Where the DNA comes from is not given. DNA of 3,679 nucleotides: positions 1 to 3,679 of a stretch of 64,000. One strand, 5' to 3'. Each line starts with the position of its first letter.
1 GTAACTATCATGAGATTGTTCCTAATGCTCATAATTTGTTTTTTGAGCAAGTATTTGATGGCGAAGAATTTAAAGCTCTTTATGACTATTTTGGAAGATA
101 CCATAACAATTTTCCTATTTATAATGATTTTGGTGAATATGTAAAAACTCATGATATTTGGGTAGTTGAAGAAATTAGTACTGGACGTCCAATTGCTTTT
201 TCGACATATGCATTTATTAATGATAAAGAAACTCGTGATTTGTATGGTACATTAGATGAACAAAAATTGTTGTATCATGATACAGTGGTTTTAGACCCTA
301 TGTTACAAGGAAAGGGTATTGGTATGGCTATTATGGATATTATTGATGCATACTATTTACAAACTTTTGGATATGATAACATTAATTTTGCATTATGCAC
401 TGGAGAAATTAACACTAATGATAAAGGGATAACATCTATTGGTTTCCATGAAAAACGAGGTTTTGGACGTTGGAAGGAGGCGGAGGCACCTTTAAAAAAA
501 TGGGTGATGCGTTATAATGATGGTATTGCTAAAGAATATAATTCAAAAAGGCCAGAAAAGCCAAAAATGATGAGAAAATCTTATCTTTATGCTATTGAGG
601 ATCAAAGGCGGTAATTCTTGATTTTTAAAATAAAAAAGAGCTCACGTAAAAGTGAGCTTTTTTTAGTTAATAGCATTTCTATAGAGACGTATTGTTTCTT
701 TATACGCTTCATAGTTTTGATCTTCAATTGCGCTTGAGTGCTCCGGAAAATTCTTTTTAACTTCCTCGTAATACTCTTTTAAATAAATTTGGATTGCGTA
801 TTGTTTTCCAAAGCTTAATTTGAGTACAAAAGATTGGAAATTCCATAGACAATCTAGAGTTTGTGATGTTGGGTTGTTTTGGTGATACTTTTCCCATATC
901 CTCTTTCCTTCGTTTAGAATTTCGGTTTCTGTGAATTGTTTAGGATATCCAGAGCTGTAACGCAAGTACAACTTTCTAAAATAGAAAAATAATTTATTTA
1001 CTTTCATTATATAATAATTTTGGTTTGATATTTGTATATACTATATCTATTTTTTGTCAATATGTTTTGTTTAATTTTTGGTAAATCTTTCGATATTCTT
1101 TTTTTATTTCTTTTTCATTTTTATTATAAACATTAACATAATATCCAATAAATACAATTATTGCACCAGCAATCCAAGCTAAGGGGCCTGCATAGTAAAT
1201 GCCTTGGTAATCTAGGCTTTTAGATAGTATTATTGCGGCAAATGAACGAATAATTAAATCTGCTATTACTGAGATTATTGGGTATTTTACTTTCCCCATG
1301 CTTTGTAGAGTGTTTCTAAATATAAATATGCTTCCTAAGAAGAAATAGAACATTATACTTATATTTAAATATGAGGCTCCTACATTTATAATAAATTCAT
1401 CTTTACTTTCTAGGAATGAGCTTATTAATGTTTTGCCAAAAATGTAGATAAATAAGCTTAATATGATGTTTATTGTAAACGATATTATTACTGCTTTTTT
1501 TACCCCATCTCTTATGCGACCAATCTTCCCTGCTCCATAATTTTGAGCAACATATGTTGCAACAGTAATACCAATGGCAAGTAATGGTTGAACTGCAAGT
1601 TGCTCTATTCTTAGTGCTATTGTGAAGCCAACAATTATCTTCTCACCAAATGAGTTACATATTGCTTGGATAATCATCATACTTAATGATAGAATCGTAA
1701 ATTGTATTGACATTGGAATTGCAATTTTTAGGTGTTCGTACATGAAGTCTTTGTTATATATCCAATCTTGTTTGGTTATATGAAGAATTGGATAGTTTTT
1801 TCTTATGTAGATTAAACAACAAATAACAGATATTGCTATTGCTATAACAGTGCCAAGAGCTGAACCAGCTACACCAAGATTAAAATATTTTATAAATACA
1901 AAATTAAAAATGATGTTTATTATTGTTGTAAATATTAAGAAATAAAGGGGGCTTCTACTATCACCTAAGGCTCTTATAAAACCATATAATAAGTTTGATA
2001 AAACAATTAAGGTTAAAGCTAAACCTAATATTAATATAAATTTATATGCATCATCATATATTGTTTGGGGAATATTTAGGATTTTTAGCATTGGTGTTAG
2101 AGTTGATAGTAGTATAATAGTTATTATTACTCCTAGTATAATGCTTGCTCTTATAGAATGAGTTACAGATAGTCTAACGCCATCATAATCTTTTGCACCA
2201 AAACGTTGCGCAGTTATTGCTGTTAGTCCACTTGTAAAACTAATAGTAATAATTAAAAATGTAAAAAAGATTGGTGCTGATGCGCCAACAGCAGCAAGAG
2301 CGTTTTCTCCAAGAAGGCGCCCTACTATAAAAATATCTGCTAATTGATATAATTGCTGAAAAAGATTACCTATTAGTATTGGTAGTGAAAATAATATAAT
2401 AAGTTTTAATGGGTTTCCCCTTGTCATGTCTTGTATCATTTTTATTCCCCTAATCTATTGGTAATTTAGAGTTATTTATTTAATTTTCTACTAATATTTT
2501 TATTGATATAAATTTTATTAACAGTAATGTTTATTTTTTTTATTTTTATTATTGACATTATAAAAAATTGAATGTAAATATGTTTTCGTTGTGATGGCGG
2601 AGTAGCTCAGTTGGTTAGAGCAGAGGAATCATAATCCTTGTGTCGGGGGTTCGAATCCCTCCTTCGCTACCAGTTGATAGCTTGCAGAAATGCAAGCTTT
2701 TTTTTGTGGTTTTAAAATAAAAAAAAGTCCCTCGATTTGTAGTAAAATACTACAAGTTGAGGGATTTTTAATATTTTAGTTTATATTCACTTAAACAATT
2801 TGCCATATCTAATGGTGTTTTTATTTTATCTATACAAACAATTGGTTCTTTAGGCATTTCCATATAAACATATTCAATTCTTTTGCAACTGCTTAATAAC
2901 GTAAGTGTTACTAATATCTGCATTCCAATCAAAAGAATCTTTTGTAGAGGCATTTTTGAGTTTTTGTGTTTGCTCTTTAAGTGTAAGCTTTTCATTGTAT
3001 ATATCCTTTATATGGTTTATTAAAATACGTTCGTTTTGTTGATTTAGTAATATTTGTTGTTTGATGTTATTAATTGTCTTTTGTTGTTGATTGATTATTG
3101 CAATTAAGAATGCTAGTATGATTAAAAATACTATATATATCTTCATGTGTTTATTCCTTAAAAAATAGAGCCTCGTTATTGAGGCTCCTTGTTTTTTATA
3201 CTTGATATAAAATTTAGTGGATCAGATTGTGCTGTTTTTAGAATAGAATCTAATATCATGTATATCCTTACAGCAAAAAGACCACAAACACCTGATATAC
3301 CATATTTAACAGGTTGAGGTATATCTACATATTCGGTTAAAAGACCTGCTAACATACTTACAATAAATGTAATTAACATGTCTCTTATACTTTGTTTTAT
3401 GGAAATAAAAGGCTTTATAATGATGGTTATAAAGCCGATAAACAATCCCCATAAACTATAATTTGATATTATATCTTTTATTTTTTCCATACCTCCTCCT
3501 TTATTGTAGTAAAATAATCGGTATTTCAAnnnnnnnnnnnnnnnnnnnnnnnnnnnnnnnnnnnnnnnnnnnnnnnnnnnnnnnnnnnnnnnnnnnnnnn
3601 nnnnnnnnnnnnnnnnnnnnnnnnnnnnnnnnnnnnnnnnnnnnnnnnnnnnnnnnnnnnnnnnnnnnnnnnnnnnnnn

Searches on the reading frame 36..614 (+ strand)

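Call 3: search_protein_families(library=pfam, proteins=[window:36-614:+], max_evalue=1)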
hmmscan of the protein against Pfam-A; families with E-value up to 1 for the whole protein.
window:36-614:+ (192 aa): 2 families
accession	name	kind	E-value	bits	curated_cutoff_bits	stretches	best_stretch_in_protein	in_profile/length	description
PF13508.13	Acetyltransf_7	-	4.9e-05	24.1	27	1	39-143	3-82/84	Acetyltransferase (GNAT) domain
PF00583.31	Acetyltransf_1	-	7.8e-05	23.4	20.7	1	37-143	30-116/116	Acetyltransferase (GNAT) family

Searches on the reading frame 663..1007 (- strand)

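Call 3: search_protein_families(library=pfam, proteins=[window:663-1007:-], max_evalue=1)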
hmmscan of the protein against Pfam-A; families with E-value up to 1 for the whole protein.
window:663-1007:- (114 aa): 0 families

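Call 4: search_protein_families(library=padloc, proteins=[window:663-1007:-], max_evalue=1)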
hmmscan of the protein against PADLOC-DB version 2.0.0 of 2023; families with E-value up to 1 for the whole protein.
window:663-1007:- (114 aa): 0 families

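Call 5: search_protein_families(library=ncbifam, proteins=[window:663-1007:-], max_evalue=1)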
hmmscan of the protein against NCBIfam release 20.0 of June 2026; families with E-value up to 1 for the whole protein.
window:663-1007:- (114 aa): 0 families

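Call 10: search_protein_families(library=phrogs, proteins=[window:663-1007:-], max_evalue=0.1)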
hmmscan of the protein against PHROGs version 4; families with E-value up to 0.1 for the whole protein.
window:663-1007:- (114 aa): 1 family
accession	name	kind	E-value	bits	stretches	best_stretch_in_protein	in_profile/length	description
phrog_24419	-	unknown function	0.096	14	0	48-74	43-68/81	-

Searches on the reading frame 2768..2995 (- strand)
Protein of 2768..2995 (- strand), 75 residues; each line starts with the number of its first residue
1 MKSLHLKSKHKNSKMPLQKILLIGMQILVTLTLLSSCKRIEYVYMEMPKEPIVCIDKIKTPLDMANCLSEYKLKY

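Call 3: search_protein_families(library=pfam, proteins=[window:2768-2995:-], max_evalue=1)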
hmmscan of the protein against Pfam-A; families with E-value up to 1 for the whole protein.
window:2768-2995:- (75 aa): 0 families

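Call 10: search_protein_families(library=phrogs, proteins=[window:2768-2995:-], max_evalue=0.1)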
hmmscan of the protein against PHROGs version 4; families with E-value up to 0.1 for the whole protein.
window:2768-2995:- (75 aa): 1 family
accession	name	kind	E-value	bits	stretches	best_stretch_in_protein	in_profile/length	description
phrog_456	-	lysis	0.086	13.5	1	21-59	10-52/102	Rz-like spanin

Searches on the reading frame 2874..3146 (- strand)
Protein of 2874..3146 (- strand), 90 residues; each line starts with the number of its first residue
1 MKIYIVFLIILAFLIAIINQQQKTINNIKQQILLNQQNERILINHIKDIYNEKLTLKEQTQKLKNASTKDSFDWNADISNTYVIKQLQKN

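Call 3: search_protein_families(library=pfam, proteins=[window:2874-3146:-], max_evalue=1)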
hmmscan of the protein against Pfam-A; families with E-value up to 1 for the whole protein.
window:2874-3146:- (90 aa): 3 families
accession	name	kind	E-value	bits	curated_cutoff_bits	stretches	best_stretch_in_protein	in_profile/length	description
PF07438.16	DUF1514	-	0.22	11.9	25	1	3-29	5-31/62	Protein of unknown function (DUF1514)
PF14584.11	DUF4446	-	0.23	11.9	27.4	1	4-71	6-72/150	Protein of unknown function (DUF4446)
PF12420.13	DUF3671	-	0.27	11.1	34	1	3-89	12-98/223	Fam-L, Fam-M like protein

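Call 10: search_protein_families(library=phrogs, proteins=[window:2874-3146:-], max_evalue=0.1)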
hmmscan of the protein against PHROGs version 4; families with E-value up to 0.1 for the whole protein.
window:2874-3146:- (90 aa): 7 families
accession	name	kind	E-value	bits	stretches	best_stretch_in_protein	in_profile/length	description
phrog_16400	-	unknown function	0.017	15.7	1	4-89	127-211/272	-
phrog_2425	-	unknown function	0.019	15.8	1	2-82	2-64/86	-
phrog_14909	-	head and packaging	0.024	15.7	1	14-60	58-104/116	virion structural protein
phrog_11671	-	unknown function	0.046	14.8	1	17-68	59-110/146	-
phrog_23680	-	unknown function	0.068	14.4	1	17-56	88-127/135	-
phrog_5281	-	unknown function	0.071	14.5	1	4-55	10-59/74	-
phrog_34925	-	unknown function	0.083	13.8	0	1-37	68-103/107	-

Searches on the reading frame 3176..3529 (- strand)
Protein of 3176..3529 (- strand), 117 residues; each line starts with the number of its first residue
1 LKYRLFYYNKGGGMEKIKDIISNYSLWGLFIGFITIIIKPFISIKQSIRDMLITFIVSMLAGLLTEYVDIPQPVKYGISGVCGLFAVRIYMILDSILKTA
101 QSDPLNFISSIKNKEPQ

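Call 3: search_protein_families(library=pfam, proteins=[window:3176-3529:-], max_evalue=1)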
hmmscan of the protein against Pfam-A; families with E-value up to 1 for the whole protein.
window:3176-3529:- (117 aa): 3 families
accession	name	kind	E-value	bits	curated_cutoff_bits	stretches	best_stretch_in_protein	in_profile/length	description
PF16083.10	Phage_holin_3_3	-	3.5e-05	24.3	28.4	1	43-92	27-76/78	LydA holin phage, holin superfamily III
PF06738.18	ThrE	-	0.0073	16.2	26.3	1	15-96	97-178/241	Putative threonine/serine exporter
PF09879.14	DUF2106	-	0.025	14.5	25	1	6-66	59-120/151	Predicted membrane protein (DUF2106)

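Call 4: search_protein_families(library=padloc, proteins=[window:3176-3529:-], max_evalue=1)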
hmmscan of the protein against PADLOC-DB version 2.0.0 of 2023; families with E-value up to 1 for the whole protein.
window:3176-3529:- (117 aa): 0 families

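Call 5: search_protein_families(library=ncbifam, proteins=[window:3176-3529:-], max_evalue=1)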
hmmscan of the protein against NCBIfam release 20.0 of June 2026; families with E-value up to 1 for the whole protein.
window:3176-3529:- (117 aa): 1 family
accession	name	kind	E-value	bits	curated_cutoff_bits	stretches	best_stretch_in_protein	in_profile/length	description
TIGR03510.1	XapX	domain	0.43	10.2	27.8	1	51-87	2-38/49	XapX domain-containing protein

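Call 10: search_protein_families(library=phrogs, proteins=[window:3176-3529:-], max_evalue=0.1)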
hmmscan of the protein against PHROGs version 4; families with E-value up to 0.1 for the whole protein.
window:3176-3529:- (117 aa): 5 families
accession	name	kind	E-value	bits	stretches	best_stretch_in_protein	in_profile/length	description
phrog_21870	-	unknown function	0.00021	22.7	1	21-112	7-105/108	-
phrog_6384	-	lysis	0.00036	21.2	1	41-96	42-98/111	holin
phrog_23128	-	unknown function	0.031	14.6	1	51-114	222-286/288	-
phrog_126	-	lysis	0.045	14.6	1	43-85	46-88/114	holin/anti-holin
phrog_2359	-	lysis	0.081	13.7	0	28-101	19-95/110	holin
